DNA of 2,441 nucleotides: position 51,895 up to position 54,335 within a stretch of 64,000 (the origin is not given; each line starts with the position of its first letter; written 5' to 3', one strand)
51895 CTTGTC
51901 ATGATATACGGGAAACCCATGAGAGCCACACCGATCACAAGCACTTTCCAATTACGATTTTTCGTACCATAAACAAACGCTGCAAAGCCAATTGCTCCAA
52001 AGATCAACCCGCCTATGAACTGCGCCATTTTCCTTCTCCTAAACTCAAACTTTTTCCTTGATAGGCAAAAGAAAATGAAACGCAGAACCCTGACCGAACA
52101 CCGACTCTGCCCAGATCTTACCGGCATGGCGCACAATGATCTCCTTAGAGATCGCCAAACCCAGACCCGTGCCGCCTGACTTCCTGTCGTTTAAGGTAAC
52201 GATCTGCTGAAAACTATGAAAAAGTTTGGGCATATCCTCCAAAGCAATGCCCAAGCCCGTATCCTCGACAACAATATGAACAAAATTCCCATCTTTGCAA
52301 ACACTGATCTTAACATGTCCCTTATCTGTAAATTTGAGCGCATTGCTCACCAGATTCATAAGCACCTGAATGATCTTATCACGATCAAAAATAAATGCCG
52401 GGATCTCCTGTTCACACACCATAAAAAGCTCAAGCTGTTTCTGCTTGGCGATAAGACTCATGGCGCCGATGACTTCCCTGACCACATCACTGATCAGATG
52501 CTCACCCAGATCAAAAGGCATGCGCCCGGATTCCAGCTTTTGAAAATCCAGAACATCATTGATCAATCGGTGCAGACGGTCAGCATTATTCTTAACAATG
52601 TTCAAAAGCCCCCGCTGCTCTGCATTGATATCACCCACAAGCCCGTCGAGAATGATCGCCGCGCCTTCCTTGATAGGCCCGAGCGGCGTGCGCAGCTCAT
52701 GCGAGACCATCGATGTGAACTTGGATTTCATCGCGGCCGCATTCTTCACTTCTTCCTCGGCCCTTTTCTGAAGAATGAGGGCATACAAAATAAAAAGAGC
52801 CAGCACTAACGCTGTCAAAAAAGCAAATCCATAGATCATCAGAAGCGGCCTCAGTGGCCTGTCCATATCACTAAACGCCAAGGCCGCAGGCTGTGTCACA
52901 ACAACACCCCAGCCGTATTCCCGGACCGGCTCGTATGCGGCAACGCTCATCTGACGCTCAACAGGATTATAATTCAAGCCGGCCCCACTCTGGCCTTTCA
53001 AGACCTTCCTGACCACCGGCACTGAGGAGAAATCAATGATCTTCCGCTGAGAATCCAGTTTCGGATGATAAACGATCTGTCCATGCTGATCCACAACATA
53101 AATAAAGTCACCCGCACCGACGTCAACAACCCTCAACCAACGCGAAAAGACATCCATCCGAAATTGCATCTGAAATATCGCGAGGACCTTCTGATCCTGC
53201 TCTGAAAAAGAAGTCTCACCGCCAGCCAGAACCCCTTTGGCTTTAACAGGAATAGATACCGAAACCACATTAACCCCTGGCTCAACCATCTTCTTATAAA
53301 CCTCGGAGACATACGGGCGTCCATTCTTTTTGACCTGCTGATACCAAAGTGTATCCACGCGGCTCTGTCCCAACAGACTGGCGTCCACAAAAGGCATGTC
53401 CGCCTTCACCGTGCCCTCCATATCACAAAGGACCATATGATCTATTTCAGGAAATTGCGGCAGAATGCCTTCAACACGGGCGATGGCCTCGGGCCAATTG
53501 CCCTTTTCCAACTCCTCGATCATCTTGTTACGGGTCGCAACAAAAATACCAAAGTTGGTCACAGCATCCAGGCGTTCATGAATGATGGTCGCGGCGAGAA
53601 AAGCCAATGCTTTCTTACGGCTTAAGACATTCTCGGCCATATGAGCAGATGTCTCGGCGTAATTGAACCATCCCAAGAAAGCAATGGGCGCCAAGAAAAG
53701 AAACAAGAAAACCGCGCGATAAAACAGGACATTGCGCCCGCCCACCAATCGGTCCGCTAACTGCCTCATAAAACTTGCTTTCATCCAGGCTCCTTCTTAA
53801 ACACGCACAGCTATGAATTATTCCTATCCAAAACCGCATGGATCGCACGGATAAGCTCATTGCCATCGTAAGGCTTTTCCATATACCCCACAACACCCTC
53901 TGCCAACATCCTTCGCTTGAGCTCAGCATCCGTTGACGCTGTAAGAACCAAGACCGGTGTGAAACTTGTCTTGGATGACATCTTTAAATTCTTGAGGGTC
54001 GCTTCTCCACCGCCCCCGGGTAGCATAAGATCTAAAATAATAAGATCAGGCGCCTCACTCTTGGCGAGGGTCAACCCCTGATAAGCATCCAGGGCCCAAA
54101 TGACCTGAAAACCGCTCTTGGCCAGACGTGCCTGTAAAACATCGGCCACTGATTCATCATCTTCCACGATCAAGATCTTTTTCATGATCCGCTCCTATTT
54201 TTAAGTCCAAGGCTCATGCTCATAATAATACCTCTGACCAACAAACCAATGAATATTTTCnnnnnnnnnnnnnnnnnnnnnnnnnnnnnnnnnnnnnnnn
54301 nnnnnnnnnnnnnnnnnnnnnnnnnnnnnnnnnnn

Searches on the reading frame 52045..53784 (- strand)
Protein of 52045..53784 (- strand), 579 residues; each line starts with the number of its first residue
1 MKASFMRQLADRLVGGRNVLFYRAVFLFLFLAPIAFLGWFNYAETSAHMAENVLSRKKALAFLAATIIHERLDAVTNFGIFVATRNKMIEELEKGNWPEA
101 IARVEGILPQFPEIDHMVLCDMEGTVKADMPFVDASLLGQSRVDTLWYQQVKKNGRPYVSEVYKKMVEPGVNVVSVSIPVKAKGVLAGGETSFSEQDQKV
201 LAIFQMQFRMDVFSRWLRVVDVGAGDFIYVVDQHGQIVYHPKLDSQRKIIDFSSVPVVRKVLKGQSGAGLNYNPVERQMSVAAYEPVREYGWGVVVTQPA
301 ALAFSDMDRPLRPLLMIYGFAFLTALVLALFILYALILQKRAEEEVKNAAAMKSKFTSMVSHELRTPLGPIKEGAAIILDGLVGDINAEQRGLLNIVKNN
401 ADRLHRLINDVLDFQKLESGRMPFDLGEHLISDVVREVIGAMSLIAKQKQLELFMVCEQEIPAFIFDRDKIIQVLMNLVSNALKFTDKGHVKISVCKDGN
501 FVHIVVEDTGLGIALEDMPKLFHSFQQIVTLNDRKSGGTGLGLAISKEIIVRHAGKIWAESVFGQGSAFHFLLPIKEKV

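Call 4: search_protein_families(library=pfam, proteins=[window:52045-53784:-], max_evalue=0.01)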
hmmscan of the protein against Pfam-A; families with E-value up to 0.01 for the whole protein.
window:52045-53784:- (579 aa): 5 families
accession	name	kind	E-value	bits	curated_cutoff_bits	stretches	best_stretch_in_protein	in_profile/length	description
PF02518.31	HATPase_c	-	2.2e-27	96.2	26.4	1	467-576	2-110/111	Histidine kinase-, DNA gyrase B-, and HSP90-like ATPase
PF00512.31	HisKA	-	1.7e-15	57.2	26.9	1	352-420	1-66/66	His Kinase A (phospho-acceptor) domain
PF02743.24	dCache_1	-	2.2e-12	47.5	45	1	138-297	91-240/240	Cache domain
PF17203.10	sCache_3_2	-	0.0023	18.5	28.4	0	222-290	50-117/140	Single cache domain 3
PF22673.2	MCP-like_PDC_1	-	0.0053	17.6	27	0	146-188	58-100/113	Methyl-accepting chemotaxis protein-like, first PDC sensor domain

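Call 16: find_homologous_proteins(query=window:52045-53784:-, max_evalue=1e-20)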
Query window:52045-53784:- (579 aa): 3996 proteins with E <= 1e-20 among 8000 candidates; the best 120 are listed.
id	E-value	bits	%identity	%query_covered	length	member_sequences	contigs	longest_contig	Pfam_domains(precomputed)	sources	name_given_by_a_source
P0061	0.0e+0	1289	100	100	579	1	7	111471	PF02743.25,PF02518.32,PF00512.32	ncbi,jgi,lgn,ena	jgi:signal transduction histidine kinase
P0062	2.3e-225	768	54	60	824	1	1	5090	PF08447.19,PF13426.14,PF13188.14,PF17201.11,PF02743.25,PF13581.13,PF08448.17,PF02518.32,PF00512.32,PF00989.32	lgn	-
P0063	3.3e-220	751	53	60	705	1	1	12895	PF08447.19,PF13426.14,PF13188.14,PF02743.25,PF08448.17,PF02518.32,PF00512.32,PF00989.32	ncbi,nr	ncbi:MAG: PAS domain S-box protein [Candidatus Omnitrophica bacterium]|nr:PAS domain S-box protein [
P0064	9.4e-211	719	51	60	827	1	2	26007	PF08447.19,PF13426.14,PF13188.14,PF02743.25,PF08448.17,PF02518.32,PF00512.32,PF00989.32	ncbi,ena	-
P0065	1.7e-203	695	45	64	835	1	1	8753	PF08447.19,PF13426.14,PF13188.14,PF17201.11,PF02743.25,PF13581.13,PF08448.17,PF02518.32,PF00512.32,PF00989.32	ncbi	-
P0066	6.8e-184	631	67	43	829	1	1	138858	PF08447.19,PF13426.14,PF13188.14,PF02743.25,PF08448.17,PF02518.32,PF00512.32,PF00989.32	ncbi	-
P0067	1.4e-181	623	63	41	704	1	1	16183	PF08447.19,PF13426.14,PF13188.14,PF02743.25,PF13581.13,PF08448.17,PF02518.32,PF00512.32,PF00989.32,PF13589.13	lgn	-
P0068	3.4e-164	566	46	97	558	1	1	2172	PF17201.11,PF02743.25,PF02518.32,PF00512.32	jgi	jgi:signal transduction histidine kinase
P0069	8.6e-163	561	47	96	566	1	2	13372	PF17201.11,PF02743.25,PF02518.32,PF00512.32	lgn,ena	-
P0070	5.1e-157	542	43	53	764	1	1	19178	PF02743.25,PF02518.32,PF00512.32,PF00072.31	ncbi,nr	ncbi:MAG: response regulator, partial [Candidatus Omnitrophica bacterium]|nr:response regulator [Can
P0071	3.0e-143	497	39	60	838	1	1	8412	PF08447.19,PF13426.14,PF13188.14,PF02743.25,PF08448.17,PF02518.32,PF00512.32,PF00989.32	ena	-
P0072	1.6e-134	468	36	56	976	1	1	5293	PF08447.19,PF13426.14,PF13188.14,PF02743.25,PF08448.17,PF02518.32,PF00512.32,PF00989.32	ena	-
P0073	2.4e-134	467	52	41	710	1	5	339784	PF02743.25,PF08448.17,PF02518.32,PF00512.32,PF00989.32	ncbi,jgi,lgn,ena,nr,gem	ncbi:MAG TPA: ATP-binding protein [Candidatus Omnitrophota bacterium]|nr:ATP-binding protein [Candid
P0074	1.4e-129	451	50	41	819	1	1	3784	PF08447.19,PF13426.14,PF13188.14,PF02743.25,PF08448.17,PF02518.32,PF00512.32,PF00989.32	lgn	-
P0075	1.3e-115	405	45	41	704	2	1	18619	PF02743.25,PF08448.17,PF02518.32,PF00512.32,PF00989.32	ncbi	-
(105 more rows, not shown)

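Call 17: find_encoding_contigs(protein=P0069, flank=6000, max_places=3)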
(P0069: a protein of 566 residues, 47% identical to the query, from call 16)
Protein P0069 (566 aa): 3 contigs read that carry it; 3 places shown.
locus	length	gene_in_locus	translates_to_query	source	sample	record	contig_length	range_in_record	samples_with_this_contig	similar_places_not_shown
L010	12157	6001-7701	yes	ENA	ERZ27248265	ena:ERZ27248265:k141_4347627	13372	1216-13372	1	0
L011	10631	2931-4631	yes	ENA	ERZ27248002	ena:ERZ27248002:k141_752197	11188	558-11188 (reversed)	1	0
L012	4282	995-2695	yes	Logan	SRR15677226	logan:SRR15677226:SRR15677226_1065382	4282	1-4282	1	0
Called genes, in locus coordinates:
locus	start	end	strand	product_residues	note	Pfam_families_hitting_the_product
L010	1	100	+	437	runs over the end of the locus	?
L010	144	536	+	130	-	PF12092:DUF3568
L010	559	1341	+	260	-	PF00565:SNase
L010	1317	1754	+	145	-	-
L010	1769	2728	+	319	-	PF03547:Mem_trans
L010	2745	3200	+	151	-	PF01668:SmpB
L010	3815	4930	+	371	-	PF04055:Radical_SAM (faint), PF12836:HHH_3 (weak)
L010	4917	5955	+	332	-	-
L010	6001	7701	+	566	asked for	PF02743:dCache_1, PF17201:Cache_3-Cache_2, PF00512:HisKA, PF02518:HATPase_c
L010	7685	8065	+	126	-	PF00072:Response_reg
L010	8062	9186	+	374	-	PF04055:Radical_SAM, PF06969:HemN_C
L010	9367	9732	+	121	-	-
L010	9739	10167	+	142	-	PF00072:Response_reg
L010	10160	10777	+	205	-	PF22175:Ogg-HhH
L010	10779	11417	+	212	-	PF00730:HhH-GPD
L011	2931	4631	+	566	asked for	PF02743:dCache_1, PF17201:Cache_3-Cache_2, PF00512:HisKA, PF02518:HATPase_c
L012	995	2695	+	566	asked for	PF02743:dCache_1, PF17201:Cache_3-Cache_2, PF00512:HisKA, PF02518:HATPase_c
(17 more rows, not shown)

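Call 18: find_encoding_contigs(protein=P0064, flank=6000, max_places=3)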
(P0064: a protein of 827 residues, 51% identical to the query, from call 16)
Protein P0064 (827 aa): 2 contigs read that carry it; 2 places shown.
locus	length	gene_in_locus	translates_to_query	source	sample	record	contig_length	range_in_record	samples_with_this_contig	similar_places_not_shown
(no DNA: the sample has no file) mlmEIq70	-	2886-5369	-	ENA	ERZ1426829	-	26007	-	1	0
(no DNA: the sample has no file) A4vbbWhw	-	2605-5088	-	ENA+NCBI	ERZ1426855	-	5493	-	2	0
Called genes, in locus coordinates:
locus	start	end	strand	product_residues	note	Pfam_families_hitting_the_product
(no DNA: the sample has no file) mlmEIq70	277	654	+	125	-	PF00072:Response_reg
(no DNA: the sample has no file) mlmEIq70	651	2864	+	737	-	PF05157:MshEN, PF00437:T2SSE, PF00072:Response_reg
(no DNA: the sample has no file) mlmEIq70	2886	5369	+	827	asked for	PF02743:dCache_1, PF00989:PAS, PF08448:PAS_4, PF13426:PAS_9, PF08447:PAS_3, PF08448:PAS_4, PF00512:HisKA, PF02518:HATPase_c, +2 more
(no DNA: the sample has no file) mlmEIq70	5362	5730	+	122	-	PF00072:Response_reg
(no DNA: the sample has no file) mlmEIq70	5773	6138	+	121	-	PF00072:Response_reg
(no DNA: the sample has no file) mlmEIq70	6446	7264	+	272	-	PF13292:DXP_synthase_N, PF00456:Transketolase_N, PF00676:E1_dh, PF09364:XFP_N, PF02775:TPP_enzyme_C (weak)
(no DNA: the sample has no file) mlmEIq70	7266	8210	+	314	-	PF02779:Transket_pyr, PF02780:Transketolase_C, PF22613:Transketolase_C_1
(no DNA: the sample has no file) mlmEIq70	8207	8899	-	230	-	PF01048:PNP_UDP_1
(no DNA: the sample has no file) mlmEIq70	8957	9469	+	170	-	PF20033:DUF6438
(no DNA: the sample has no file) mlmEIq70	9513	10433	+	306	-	PF00248:Aldo_ket_red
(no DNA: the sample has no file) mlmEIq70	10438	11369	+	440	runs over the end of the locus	PF20903:SPL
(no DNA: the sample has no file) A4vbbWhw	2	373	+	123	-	?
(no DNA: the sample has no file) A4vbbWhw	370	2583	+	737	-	PF05157:MshEN, PF00437:T2SSE, PF00072:Response_reg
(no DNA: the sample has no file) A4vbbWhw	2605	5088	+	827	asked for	PF02743:dCache_1, PF00989:PAS, PF08448:PAS_4, PF13426:PAS_9, PF08447:PAS_3, PF08448:PAS_4, PF00512:HisKA, PF02518:HATPase_c, +2 more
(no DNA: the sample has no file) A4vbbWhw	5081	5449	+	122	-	PF00072:Response_reg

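Call 43: search_protein_families(library=ncbifam, proteins=[window:52045-53784:-], max_evalue=0.01)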
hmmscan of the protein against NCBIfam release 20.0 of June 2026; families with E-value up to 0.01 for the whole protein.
window:52045-53784:- (579 aa): 82 families (the best 25 are shown)
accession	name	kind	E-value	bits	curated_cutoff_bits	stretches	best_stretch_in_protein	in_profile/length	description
NF046044.1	PnpS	equivalog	1.9e-54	185.2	400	1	345-574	162-390/390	two-component system histidine kinase PnpS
NF033092.0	HK_WalK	equivalog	2e-54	185.2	725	1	351-575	370-594/594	cell wall metabolism sensor histidine kinase WalK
TIGR02956.1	TMAO_torS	equivalog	7.8e-54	183.1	676.5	1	340-577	451-684/967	TMAO reductase system sensor histidine kinase/response regulator TorS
NF008318.0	PRK11107.1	equivalog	1.8e-48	165.3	890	1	342-576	282-519/920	two-component sensor histidine kinase BarA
NF047874.1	MASE3_PAS_HK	subfamily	6.5e-48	164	560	1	344-577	389-627/655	MASE3 domain-containing sensor histidine kinase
NF008302.0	PRK11091.1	equivalog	2.5e-45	155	838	1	339-575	269-505/779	aerobic respiration two-component sensor histidine kinase ArcB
NF038297.2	hybrid_HK_HrmK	equivalog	1.1e-44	153.1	725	1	342-577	224-459/607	hybrid histidine kinase/response regulator HrmK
NF011874.0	PRK15347.1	equivalog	1.5e-44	152.3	852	1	341-577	386-616/921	two component system sensor kinase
NF040691.1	MtrAB_MtrB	equivalog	4.5e-43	148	450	1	344-576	262-493/507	MtrAB system histidine kinase MtrB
TIGR02966.1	phoR_proteo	equivalog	6.3e-43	147.1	334.2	1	344-572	105-332/333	phosphate regulon sensor histidine kinase PhoR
NF008099.0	PRK10841.1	equivalog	1.8e-42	145.2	920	1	345-575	462-690/949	two-component system sensor histidine kinase RcsC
NF041947.1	LuxQ_Vibrio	equivalog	5.1e-42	143.7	1200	1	340-577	459-698/843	quorum-sensing autoinducer 2 sensor kinase/phosphatase LuxQ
NF045911.1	TCSHisKinNblS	equivalog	5.7e-41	140.6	1000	1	348-575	385-620/621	two-component system sensor histidine kinase NblS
NF041735.1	hist_kin_RppB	equivalog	3.3e-40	138.2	400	1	307-574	172-438/438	two-component system sensor histidine kinase RppB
NF006800.0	PRK09303.1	equivalog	1.2e-39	136.3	342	1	339-577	137-379/383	histidine kinase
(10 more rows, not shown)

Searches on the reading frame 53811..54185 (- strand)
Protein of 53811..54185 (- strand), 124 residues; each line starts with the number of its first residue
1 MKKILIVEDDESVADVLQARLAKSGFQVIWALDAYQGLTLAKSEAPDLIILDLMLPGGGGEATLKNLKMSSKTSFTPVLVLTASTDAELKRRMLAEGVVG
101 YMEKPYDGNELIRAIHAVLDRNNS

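Call 4: search_protein_families(library=pfam, proteins=[window:53811-54185:-], max_evalue=0.01)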
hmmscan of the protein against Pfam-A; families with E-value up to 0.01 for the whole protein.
window:53811-54185:- (124 aa): 2 families
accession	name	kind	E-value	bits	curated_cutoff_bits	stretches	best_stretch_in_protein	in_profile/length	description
PF00072.30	Response_reg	-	9.3e-23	81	30.2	1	4-115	1-110/111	Response regulator receiver domain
PF06490.17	FleQ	-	0.00023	21.9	22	1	3-116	1-104/108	Flagellar regulatory protein FleQ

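Call 43: search_protein_families(library=ncbifam, proteins=[window:53811-54185:-], max_evalue=0.01)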
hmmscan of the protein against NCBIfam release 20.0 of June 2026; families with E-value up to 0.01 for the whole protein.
window:53811-54185:- (124 aa): 100 families (the best 25 are shown)
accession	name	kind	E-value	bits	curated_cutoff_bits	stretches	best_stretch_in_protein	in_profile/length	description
TIGR02154.1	PhoB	equivalog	5.5e-25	88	296.2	1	2-122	3-123/226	phosphate regulon transcriptional regulator PhoB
NF045944.1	ResRegRpaBCyano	equivalog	1.4e-20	73.7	330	1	5-122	1-115/229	response regulator transcription factor RpaB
TIGR01387.1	cztR_silR_copR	subfamily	1.5e-20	73.8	279.2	1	4-123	1-118/218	heavy metal response regulator transcription factor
NF007005.1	PRK09468.1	equivalog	1.6e-20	73.5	331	1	2-123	4-123/237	osmolarity response regulator transcription factor OmpR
NF040689.1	MtrAB_MtrA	equivalog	2.2e-20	72.9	300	1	4-122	1-116/219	MtrAB system response regulator MtrA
NF007546.0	PRK10161.1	equivalog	1.4e-19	70.6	471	1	2-121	3-122/229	phosphate response regulator transcription factor PhoB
NF040534.1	resp_reg_YycF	equivalog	1.7e-19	70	340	1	2-123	1-119/231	response regulator YycF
NF045991.1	RespRegCtrARhodob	equivalog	2.9e-19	69.7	350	1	3-122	2-119/224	response regulator transcription factor CtrA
NF008199.0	PRK10955.1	equivalog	3.8e-19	69.5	341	1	1-123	1-119/232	envelope stress response regulator transcription factor CpxR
NF007135.0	PRK09581.1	equivalog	5.6e-19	68.3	474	1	2-117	3-118/457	PleD family two-component system response regulator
NF045717.1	DVU0259_DivK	exception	8.4e-19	67.9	160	1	2-119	3-116/117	DVU0259 family response regulator domain-containing protein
NF041733.1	resp_reg_CseB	equivalog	3.3e-18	65.9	350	1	3-122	2-118/228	two-component system response regulator CseB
NF012227.0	AdeR_RR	equivalog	1.5e-17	63.9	340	1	2-122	12-129/239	efflux system response regulator transcription factor AdeR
NF053854.1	RespRegPhoBBctds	equivalog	2.1e-17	63.2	270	1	4-123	1-119/225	two-component system response regulator PhoB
NF047465.1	hybrid_HK_LvrA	exception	1.7e-16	59.5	1200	1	2-116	468-581/819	hybrid histidine kinase/response regulator LvrA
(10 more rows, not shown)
